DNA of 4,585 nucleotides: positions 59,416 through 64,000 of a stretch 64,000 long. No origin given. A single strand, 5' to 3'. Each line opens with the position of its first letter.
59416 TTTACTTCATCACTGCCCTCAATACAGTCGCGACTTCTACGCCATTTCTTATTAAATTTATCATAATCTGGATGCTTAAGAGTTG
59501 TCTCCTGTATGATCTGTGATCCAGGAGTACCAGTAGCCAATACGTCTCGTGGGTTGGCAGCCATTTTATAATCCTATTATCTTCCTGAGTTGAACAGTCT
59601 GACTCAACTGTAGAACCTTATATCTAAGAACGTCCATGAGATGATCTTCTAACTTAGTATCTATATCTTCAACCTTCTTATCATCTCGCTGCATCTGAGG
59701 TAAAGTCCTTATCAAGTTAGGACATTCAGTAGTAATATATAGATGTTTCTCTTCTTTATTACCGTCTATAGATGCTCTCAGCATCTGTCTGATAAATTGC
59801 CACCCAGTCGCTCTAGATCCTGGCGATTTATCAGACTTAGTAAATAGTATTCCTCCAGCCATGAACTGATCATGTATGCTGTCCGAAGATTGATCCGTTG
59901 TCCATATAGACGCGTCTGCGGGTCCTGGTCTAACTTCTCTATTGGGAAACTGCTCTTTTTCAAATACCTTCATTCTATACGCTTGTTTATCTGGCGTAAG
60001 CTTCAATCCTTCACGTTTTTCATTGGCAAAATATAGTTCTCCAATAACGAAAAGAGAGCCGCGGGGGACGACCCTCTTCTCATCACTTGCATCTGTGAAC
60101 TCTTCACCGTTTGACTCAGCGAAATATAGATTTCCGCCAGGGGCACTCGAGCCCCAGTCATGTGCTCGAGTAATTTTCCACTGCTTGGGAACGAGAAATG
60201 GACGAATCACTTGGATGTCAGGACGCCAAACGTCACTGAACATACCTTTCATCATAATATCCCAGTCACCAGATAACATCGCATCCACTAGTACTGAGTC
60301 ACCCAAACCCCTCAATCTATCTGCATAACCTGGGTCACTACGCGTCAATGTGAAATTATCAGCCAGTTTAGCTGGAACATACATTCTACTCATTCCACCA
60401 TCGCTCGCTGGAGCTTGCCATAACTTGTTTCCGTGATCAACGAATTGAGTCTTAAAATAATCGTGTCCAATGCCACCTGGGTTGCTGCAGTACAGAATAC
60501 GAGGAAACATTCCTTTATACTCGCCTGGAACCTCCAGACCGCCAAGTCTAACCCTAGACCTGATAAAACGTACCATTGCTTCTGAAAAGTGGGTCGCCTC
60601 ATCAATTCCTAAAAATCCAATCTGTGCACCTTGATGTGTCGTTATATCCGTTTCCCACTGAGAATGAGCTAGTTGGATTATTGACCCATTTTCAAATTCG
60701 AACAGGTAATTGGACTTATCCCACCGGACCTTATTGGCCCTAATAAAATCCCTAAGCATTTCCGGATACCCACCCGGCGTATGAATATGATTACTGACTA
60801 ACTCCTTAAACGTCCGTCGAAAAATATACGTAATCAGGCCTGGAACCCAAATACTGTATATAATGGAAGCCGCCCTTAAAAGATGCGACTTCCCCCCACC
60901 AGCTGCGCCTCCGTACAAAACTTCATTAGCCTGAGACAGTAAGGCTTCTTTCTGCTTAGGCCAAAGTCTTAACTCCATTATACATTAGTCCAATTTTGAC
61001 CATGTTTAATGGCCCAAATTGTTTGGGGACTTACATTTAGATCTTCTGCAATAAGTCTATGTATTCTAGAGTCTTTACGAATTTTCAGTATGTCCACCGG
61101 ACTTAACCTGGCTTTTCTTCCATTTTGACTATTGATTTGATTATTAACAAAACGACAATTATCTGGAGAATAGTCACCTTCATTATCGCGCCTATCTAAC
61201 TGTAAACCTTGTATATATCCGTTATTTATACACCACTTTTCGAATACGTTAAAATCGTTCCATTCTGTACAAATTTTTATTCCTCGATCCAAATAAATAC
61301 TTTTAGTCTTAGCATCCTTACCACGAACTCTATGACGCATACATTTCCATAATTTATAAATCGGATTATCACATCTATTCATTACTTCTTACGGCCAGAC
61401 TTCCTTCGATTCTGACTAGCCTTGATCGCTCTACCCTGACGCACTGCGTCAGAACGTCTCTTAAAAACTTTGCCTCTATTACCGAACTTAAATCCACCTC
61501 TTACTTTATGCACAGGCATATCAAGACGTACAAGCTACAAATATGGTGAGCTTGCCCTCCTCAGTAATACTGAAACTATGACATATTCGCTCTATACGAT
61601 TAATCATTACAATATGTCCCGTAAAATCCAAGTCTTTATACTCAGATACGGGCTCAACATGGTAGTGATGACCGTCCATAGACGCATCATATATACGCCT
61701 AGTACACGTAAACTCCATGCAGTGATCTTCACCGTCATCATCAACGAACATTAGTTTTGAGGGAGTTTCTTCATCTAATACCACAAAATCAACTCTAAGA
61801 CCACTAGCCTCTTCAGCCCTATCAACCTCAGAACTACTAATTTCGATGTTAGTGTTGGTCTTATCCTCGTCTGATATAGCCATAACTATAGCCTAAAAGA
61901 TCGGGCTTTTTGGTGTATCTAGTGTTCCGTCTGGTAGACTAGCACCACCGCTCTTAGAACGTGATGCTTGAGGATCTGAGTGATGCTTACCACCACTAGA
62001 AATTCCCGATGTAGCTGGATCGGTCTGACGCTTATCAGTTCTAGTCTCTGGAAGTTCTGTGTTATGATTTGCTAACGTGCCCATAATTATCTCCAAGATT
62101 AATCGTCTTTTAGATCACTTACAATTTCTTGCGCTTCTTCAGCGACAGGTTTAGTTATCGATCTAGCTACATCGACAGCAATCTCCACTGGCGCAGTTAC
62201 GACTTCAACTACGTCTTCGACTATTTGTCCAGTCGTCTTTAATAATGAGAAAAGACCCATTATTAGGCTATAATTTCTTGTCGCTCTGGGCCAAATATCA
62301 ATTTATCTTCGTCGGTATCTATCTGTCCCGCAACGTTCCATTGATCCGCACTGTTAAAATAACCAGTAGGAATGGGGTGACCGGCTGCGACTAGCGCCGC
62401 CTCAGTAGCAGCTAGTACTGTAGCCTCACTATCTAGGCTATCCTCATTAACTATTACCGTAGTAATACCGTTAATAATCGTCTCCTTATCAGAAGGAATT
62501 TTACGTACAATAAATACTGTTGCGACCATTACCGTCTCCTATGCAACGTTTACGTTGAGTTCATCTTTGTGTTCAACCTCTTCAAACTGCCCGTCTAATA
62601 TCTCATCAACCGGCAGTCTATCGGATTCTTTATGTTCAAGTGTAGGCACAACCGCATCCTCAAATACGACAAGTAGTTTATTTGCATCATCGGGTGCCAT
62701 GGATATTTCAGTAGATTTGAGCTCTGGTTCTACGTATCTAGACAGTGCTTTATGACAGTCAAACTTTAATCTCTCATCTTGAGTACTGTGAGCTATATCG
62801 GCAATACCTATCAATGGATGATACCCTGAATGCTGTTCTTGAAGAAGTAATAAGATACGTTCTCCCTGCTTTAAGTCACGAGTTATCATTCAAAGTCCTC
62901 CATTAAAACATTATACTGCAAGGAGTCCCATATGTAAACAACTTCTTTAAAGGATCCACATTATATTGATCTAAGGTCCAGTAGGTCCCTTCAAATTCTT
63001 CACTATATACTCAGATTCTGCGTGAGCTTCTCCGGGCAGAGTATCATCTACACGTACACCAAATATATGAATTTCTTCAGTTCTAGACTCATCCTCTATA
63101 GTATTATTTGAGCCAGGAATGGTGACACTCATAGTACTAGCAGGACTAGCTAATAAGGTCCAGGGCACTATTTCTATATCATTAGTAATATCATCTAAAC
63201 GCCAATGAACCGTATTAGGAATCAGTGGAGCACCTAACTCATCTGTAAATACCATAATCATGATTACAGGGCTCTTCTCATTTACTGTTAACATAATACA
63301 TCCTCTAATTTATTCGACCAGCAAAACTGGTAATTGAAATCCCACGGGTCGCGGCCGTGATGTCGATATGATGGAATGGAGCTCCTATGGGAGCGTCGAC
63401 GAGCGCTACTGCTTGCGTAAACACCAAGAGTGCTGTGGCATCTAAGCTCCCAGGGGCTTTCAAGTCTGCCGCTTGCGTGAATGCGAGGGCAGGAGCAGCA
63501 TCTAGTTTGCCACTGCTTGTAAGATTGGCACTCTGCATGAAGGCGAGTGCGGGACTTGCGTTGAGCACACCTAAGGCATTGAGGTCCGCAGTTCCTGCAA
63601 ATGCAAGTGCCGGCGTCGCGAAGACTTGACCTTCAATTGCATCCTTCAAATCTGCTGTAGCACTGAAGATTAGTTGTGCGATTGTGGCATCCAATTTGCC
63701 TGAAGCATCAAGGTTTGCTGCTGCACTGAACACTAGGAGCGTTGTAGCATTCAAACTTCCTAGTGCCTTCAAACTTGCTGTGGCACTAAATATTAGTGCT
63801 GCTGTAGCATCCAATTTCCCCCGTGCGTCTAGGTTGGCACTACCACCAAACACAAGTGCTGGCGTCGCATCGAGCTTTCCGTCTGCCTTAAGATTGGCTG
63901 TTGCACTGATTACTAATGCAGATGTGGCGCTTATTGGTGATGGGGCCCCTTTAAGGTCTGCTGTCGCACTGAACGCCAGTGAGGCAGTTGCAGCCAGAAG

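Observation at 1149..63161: Heptamer AAGGTCC ~41x on the + strand, ~1x on the - strand, independent of gene direction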

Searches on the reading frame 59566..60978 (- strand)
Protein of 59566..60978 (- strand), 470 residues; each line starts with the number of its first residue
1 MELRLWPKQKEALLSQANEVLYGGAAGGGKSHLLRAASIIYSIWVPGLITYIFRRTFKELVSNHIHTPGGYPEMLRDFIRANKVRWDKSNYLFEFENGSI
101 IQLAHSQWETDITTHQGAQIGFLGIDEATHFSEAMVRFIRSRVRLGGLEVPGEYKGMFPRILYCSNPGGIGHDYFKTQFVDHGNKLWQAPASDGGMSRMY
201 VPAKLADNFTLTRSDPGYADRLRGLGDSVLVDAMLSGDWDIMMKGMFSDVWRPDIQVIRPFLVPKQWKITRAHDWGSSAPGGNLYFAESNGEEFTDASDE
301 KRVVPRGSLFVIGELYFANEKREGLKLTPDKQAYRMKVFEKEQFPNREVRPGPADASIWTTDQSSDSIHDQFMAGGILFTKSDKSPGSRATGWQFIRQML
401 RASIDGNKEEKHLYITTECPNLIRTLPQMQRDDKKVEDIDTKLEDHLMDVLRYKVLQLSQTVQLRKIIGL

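Call 7: search_protein_families(library=pfam, proteins=[window:59566-60978:-])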
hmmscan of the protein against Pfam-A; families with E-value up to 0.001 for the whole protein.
window:59566-60978:- (470 aa): 0 families

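Call 8: search_dna_similar(query=window:59566-60978:-, collection=phages, mode=protein, max_rows=25)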
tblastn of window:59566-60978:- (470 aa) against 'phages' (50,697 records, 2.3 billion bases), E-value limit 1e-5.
Records with a match: 994; places in all: 995; records where one place covers at least 80% of the query: 517.
Best place of each record, by identity: <60% 994.
By first word of the organism name: Pseudomonas 377; Arthrobacter 72; Escherichia 68; Salmonella 65; Xanthomonas 40; Klebsiella 40; Stenotrophomonas 37; Vibrio 31; Achromobacter 29; Acinetobacter 26; and 51 more.
By host as written in the record: Pseudomonas aeruginosa 123; - 75; Pseudomonas aeruginosa PAO1 58; Arthrobacter sp. ATCC 21022 54; Escherichia coli 24; Stenotrophomonas maltophilia 18; Pseudomonas syringae pv. actinidiae 18; Pseudomonas sp. 16; and 273 more.
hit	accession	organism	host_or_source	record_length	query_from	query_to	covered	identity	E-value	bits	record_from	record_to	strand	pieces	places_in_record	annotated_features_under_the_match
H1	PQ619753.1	Acinetobacter phage HHU4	Acinetobacter baumannii H4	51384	2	463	98%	54.0%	7e-166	524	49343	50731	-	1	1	terminase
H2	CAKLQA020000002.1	Acinetobacter phage MD-2021a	not known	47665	2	463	98%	54.0%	8e-166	523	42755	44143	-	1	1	Uncharacterized conserved protein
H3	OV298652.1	Acinetobacter phage MD-2021a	not known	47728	2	463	98%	54.0%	8e-166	523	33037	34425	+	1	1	Uncharacterized conserved protein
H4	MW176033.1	Acinetobacter phage Effie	Acinetobacter calcoaceticus ATCC23055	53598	2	463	98%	53.6%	6e-165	521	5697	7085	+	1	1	110: terminase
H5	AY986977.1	Xanthomonas phage Xp15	-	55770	2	464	99%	51.3%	2e-158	503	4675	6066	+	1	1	putative phage terminase large subunit | possible NADH dehydrogenase subunit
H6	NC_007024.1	Xanthomonas phage Xp15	Xanthomonas campestris pv. pelargonii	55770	2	464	99%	51.3%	2e-158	503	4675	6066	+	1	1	terminase large subunit | possible NADH dehydrogenase subunit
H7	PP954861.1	Pseudomonas phage Lebethron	Pseudomonas taiwanensis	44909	5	457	96%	45.3%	1e-111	368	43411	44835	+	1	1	similar to terminase large subunit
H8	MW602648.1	Escherichia phage vB_EcoM_fHy-Eco03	Escherichia coli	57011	1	457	97%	43.0%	9e-109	359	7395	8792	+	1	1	putative structrural protein | hypothetical protein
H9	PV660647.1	Salmonella phage vB_SE1_KM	Salmonella enterica subsp. enterica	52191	1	457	97%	43.0%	1e-108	359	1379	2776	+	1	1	terminase large subunit | hypothetical protein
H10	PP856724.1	Salmonella phage vB_SEnST11_KE25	Salmonella enterica subsp. enterica ...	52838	1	457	97%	42.8%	1e-108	359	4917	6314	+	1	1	terminase large subunit | hypothetical protein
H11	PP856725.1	Salmonella phage vB_SEnST11_KE26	Salmonella enterica subsp. enterica ...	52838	1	457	97%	42.8%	1e-108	359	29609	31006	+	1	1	terminase large subunit | hypothetical protein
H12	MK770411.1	Salmonella phage SE13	sewage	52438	1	457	97%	42.6%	5e-110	363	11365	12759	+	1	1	terminase large subunit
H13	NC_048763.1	Salmonella phage SE13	sewage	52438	1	457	97%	42.6%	5e-110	363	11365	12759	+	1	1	terminase large subunit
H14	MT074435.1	Salmonella phage brorfarstad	Salmonella enterica subsp. enterica ...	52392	1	457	97%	42.4%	8e-110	362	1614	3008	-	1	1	terminase large subunit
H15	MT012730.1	Salmonella phage vB_SenM-1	Salmonella enterica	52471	1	457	97%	42.4%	8e-110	362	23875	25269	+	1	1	terminase large subunit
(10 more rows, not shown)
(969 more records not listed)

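Call 15: find_related_loci(query=window:59566-60978:-, collection=viral_contigs, flank=10000)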
Query window:59566-60978:- (470 aa) in viral_contigs; peptide patterns used: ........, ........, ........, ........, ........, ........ (x = any residue, [..] = any of these).
22 stretches matched a pattern; 6 encode a relative of the query (tblastn E <= 1e-3); 6 distinct loci.
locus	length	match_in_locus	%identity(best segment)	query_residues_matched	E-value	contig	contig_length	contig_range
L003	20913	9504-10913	84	1-470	0e+0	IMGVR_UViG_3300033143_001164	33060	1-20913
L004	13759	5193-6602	80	1-470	0e+0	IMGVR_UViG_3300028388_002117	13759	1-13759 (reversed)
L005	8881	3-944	79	157-470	1e-176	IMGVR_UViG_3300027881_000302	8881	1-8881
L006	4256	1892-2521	22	251-470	1e-4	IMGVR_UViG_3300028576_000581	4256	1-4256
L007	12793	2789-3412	22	253-470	2e-4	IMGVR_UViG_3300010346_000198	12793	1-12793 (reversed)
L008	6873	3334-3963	22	251-470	1e-4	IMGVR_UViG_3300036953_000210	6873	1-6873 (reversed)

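Call 19: find_encoding_contigs(protein=window:59566-60978:-, flank=10000, max_places=6)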
Protein window:59566-60978:- (470 aa): 3 contigs read that carry it; 1 place shown.
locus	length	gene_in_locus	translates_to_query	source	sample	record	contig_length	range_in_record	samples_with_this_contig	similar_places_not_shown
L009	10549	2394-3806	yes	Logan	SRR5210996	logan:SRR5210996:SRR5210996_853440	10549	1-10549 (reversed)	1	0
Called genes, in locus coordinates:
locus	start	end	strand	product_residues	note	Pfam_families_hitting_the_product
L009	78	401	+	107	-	-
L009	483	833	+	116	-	-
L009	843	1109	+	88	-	-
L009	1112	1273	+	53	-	-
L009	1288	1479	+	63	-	-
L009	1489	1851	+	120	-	-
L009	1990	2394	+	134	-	-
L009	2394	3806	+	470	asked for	-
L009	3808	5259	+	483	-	PF13264:DUF4055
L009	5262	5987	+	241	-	-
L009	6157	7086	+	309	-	-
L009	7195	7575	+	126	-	-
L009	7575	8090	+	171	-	PF20557:DnaT_2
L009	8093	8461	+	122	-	-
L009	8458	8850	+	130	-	-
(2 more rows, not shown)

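Call 33: find_related_loci(query=window:59566-60978:-, collection=metagenome_contigs, flank=10000)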
Query window:59566-60978:- (470 aa) in metagenome_contigs; peptide patterns used: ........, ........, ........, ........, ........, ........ (x = any residue, [..] = any of these).
100 stretches matched a pattern; 6 encode a relative of the query (tblastn E <= 1e-3); 6 distinct loci.
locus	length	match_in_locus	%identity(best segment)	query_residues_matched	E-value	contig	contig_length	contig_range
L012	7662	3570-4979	84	1-470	0e+0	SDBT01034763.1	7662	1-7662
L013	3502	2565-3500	95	1-312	0e+0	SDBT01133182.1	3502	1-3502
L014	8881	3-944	79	157-470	7e-177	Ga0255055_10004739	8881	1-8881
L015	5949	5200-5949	91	1-250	1e-157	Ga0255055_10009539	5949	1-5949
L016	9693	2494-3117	26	253-470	1e-6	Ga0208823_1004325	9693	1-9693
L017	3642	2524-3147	26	253-470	1e-6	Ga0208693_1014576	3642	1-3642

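Call 52: find_related_loci(query=A1, collection=genome_contigs, flank=10000)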
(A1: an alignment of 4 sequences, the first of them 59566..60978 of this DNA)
Query A1 (470 aa) in genome_contigs; peptide patterns used: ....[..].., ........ (x = any residue, [..] = any of these).
31 stretches matched a pattern; 1 encode a relative of the query (tblastn E <= 1e-3); 1 distinct loci.
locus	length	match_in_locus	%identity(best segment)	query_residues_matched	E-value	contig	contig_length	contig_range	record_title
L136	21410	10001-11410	79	1-470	0e+0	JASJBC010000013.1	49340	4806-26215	MAG: Acidimicrobiia bacterium isolate MO_071.B23 MO_071.c_275, whole genome shotgun sequence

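Call 78: search_protein_families(library=phrogs, max_evalue=0.01, proteins=[L015:362-610:-])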
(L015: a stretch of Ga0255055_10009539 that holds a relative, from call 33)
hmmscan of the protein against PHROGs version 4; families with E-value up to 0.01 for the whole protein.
L015:362-610:- (83 aa): 0 families

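Call 79: search_protein_families(library=pfam, max_evalue=0.05, proteins=[L015:362-610:-])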
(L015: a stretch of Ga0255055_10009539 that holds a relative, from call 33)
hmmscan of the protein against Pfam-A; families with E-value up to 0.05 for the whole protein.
L015:362-610:- (83 aa): 0 families

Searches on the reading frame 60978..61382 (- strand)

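Call 64: search_protein_families(library=phrogs, max_evalue=0.001, proteins=[window:60978-61382:-])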
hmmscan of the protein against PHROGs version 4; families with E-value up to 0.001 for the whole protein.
window:60978-61382:- (134 aa): 6 families
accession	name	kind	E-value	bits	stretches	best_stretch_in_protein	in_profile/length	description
phrog_3377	-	DNA, RNA and nucleotide metabolism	2.8e-26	93.6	1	4-122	10-123/196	HNH endonuclease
phrog_374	-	DNA, RNA and nucleotide metabolism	1.5e-25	91.1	1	5-123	269-385/617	HNH endonuclease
phrog_8790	-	DNA, RNA and nucleotide metabolism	6.7e-23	82.9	1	5-94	22-109/241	restriction endonuclease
phrog_953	-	DNA, RNA and nucleotide metabolism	7.4e-20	72.6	1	3-90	219-307/420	HNH endonuclease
phrog_2081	-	DNA, RNA and nucleotide metabolism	4.1e-17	63.4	1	2-129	99-239/433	HNH endonuclease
phrog_59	-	DNA, RNA and nucleotide metabolism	0.00083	19.8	1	80-134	245-275/423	HNH endonuclease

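Call 79: search_protein_families(library=pfam, max_evalue=0.05, proteins=[window:60978-61382:-])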
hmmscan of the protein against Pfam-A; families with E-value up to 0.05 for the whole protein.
window:60978-61382:- (134 aa): 0 families

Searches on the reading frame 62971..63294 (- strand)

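Call 78: search_protein_families(library=phrogs, max_evalue=0.01, proteins=[window:62971-63294:-])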
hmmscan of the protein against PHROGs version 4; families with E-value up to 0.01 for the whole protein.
window:62971-63294:- (107 aa): 1 family
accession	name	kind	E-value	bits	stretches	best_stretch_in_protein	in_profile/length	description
phrog_912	-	unknown function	0.004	17.5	1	6-84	7-86/274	-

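Call 79: search_protein_families(library=pfam, max_evalue=0.05, proteins=[window:62971-63294:-])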
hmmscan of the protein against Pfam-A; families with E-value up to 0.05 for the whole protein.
window:62971-63294:- (107 aa): 0 families

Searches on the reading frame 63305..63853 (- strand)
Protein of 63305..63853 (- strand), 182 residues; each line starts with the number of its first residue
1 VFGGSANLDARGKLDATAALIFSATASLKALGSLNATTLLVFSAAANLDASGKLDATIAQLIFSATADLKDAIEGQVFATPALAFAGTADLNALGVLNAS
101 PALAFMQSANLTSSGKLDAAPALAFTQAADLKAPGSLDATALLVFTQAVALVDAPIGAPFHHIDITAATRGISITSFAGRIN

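Call 27: find_encoding_contigs(protein=window:63305-63853:-, flank=10000, max_places=6)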
Protein window:63305-63853:- (182 aa): no gene with exactly this product is on record in the collection.

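Call 78: search_protein_families(library=phrogs, max_evalue=0.01, proteins=[window:63305-63853:-])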
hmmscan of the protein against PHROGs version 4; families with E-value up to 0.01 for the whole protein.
window:63305-63853:- (182 aa): 1 family
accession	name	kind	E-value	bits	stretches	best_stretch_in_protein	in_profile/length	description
phrog_27049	-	unknown function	0.00084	16.8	1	8-148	1244-1381/3480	-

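Call 79: search_protein_families(library=pfam, max_evalue=0.05, proteins=[window:63305-63853:-])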
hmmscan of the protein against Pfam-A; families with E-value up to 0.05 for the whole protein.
window:63305-63853:- (182 aa): 1 family
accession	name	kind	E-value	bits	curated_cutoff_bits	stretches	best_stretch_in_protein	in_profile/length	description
PF11018.13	Cuticle_3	-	0.04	14.6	27.1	0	70-133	80-144/181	Pupal cuticle protein C1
